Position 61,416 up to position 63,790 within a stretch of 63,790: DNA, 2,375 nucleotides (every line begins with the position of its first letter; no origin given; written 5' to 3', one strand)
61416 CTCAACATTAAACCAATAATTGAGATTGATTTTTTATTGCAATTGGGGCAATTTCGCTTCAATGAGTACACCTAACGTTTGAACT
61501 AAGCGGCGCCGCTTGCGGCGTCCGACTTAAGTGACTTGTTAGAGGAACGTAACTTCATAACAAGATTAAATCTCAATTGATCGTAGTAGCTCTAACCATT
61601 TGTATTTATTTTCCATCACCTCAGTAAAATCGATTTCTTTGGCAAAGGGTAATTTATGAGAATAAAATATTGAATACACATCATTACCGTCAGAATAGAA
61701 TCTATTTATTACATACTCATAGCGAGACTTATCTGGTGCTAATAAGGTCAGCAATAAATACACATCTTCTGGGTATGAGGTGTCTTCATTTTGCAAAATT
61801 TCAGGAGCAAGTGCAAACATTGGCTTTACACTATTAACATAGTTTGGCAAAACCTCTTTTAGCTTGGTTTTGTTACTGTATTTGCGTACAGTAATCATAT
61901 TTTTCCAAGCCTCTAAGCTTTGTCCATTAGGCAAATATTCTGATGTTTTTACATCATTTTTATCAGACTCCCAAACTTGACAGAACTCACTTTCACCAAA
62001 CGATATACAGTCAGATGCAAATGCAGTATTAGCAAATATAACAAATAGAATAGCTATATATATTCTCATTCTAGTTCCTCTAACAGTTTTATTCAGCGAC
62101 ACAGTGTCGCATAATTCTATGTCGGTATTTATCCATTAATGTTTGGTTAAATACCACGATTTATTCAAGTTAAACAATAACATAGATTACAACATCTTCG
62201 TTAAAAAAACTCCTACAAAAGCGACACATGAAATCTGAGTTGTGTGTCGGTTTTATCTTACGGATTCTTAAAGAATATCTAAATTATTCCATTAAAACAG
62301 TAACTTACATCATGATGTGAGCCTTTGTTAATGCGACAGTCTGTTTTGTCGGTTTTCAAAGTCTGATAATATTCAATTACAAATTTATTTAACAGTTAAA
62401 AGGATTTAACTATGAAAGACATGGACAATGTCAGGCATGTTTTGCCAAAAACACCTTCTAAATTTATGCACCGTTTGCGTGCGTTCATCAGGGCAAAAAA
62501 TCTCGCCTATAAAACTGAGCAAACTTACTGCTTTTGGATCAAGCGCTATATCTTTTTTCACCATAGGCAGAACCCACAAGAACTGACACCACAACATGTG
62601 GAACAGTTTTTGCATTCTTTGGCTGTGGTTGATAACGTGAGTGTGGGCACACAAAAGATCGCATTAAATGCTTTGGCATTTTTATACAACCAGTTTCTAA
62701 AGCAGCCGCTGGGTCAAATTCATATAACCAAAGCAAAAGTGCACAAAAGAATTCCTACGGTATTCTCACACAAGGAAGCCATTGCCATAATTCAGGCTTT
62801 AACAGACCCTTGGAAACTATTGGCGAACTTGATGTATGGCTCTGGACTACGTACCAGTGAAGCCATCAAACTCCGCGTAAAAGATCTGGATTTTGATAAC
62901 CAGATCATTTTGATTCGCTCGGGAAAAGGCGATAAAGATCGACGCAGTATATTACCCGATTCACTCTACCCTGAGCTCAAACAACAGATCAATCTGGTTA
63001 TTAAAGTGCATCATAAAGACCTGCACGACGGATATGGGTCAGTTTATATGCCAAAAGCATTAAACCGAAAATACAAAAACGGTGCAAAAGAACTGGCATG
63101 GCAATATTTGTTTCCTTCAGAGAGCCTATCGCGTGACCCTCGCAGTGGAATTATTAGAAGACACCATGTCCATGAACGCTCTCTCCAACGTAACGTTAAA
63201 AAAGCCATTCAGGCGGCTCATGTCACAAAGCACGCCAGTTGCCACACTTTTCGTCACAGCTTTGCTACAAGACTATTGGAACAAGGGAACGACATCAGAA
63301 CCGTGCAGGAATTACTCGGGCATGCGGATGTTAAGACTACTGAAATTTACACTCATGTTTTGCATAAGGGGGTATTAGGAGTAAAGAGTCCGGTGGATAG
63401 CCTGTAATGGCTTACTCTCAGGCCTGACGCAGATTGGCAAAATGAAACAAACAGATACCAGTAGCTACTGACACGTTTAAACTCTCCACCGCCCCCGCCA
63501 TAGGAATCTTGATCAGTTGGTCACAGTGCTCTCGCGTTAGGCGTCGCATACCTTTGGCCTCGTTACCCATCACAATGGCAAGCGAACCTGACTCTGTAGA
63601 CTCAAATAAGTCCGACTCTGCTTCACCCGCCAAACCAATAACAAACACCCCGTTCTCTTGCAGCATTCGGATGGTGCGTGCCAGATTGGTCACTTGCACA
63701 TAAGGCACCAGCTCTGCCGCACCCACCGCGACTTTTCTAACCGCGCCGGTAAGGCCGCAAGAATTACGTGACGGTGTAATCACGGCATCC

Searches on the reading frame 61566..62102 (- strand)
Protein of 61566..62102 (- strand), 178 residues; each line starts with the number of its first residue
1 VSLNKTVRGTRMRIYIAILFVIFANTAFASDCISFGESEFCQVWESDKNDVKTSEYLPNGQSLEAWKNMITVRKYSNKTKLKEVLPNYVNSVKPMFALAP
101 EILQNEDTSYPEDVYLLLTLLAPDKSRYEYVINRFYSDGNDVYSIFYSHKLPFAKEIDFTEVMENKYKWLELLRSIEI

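Call 6: search_protein_families(library=ncbifam, proteins=[window:61566-62102:-], max_evalue=0.01)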
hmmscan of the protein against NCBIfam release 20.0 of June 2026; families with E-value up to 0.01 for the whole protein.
window:61566-62102:- (178 aa): 3 families
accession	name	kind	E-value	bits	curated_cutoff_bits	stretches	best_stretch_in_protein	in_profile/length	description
NF033660.0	Shiga_Stx2B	exception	0.0062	16.6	165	0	13-56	3-47/87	Shiga toxin Stx2 subunit B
NF041692.1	Shig_StxB_2f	exception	0.0067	16.7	201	0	13-56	3-47/87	Shiga toxin Stx2f subunit B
NF041704.1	Shig_StxB_2e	exception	0.0094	15.9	203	0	13-58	3-49/87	Shiga toxin Stx2e subunit B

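Call 78: search_protein_families(library=pfam, proteins=[window:61566-62102:-], max_evalue=0.01)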
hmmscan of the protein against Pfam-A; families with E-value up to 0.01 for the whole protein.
window:61566-62102:- (178 aa): 0 families

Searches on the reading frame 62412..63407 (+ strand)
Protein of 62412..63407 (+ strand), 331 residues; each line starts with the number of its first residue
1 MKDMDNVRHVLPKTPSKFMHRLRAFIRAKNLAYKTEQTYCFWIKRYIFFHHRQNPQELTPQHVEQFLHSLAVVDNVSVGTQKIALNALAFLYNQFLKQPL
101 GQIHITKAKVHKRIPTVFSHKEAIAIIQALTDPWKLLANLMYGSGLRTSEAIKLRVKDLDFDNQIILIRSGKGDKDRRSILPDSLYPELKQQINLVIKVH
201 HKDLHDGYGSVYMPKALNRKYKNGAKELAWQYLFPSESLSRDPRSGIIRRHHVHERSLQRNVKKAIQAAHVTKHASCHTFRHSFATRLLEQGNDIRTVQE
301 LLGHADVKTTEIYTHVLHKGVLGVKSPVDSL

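Call 6: search_protein_families(library=ncbifam, proteins=[window:62412-63407:+], max_evalue=0.01)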
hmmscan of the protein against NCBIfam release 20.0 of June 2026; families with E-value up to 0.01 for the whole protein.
window:62412-63407:+ (331 aa): 13 families
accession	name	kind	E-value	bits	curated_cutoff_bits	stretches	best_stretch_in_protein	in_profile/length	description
TIGR02249.1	integrase_gron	subfamily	3.1e-125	417.7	265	1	19-331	2-315/315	integron integrase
NF011946.0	PRK15417.1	equivalog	2e-86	290.2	435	1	14-331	12-330/337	integron integrase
NF040815.2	recomb_XerA_Arch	equivalog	5.5e-45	154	220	2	26-195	7-174/263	site-specific tyrosine recombinase/integron integrase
TIGR02225.1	recomb_XerD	equivalog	3e-39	135.1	329.6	2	252-319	210-277/290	site-specific tyrosine recombinase XerD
TIGR02224.1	recomb_XerC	equivalog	4.9e-39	134.5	335.15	2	251-318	212-279/295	tyrosine recombinase XerC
NF001399.0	PRK00283.1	subfamily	1.8e-36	125.9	279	1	23-319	14-286/300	tyrosine recombinase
NF002331.0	PRK01287.1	subfamily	1.3e-29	103.4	371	2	254-316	249-312/365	site-specific tyrosine recombinase XerC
NF003462.0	PRK05084.1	equivalog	6.3e-18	64.6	267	2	251-319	281-347/360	tyrosine recombinase XerS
NF002685.0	PRK02436.1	equivalog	3.3e-08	33.7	178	1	20-200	3-178/245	site-specific tyrosine recombinase XerD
NF007371.0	PRK09871.1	subfamily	9.1e-08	31.9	222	1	259-315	117-173/198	tyrosine-type DNA invertase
NF007370.0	PRK09870.1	subfamily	1.4e-07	31.3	221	1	264-315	127-178/200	tyrosine-type DNA invertase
NF040693.1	recomb_GmtY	equivalog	7.1e-06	25.5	340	1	255-317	371-433/441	gamma-mobile-trio recombinase GmtY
NF041502.1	integrase_1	equivalog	6e-05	21.9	350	1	249-318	286-362/484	site-specific integrase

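Call 32: find_encoding_contigs(protein=window:62412-63407:+, flank=8000, max_places=10)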
Protein window:62412-63407:+ (331 aa): no gene with exactly this product is on record in the collection.

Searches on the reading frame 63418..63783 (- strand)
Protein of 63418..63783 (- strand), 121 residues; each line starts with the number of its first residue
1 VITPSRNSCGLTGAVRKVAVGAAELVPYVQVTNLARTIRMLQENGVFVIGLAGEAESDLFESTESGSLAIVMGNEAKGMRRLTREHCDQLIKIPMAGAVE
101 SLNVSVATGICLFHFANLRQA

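Call 6: search_protein_families(library=ncbifam, proteins=[window:63418-63783:-], max_evalue=0.01)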
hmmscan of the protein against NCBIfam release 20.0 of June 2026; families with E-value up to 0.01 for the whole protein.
window:63418-63783:- (121 aa): 11 families
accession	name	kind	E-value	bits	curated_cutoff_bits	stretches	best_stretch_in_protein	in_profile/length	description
NF008386.0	PRK11181.1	equivalog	5.3e-52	176.5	366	1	2-118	125-241/244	23S rRNA (guanosine(2251)-2'-O)-methyltransferase RlmB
TIGR00186.1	rRNA_methyl_3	equivalog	8e-40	136.8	160.15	1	1-116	122-237/240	23S rRNA (guanosine(2251)-2'-O)-methyltransferase RlmB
NF008117.0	PRK10864.1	equivalog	9.1e-14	51.4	267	1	13-114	236-337/344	tRNA/rRNA methyltransferase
NF008295.0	PRK11081.1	equivalog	2.7e-11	43.4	227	1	17-120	62-166/230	tRNA (guanosine(18)-2'-O)-methyltransferase TrmH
NF000477.1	NshR_TsnR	equivalog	5.6e-09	35.8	425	1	32-114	176-259/266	NshR/TsnR family 23S rRNA methyltransferase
TIGR00185.1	tRNA_yibK_trmL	equivalog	1.5e-07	31.4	190.6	1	34-116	63-145/154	tRNA (uridine(34)/cytosine(34)/5-carboxymethylaminomethyluridine(34)-2'-O)-methyltransferase TrmL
NF000035.1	nosihep_NshR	exception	2.9e-06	27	500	1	37-114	181-259/274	NshR family nosiheptide/thiostrepton resistance 23S rRNA methyltransferase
TIGR00050.1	rRNA_methyl_1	subfamily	7.7e-06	25.9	167.15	1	63-115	101-153/233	TrmJ/YjtD family RNA methyltransferase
NF007752.0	PRK10433.1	equivalog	0.00011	21.8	212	1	66-120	106-160/228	tRNA/rRNA methyltransferase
NF041077.1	tRNAmeth_TrmJ_Sulfolob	equivalog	0.00013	21.7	350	1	61-119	97-155/229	tRNA (cytidine-2'-O-)-methyltransferase TrmJ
NF009621.0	PRK13125.1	equivalog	0.0062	15.9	234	1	29-90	170-229/244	tryptophan synthase subunit alpha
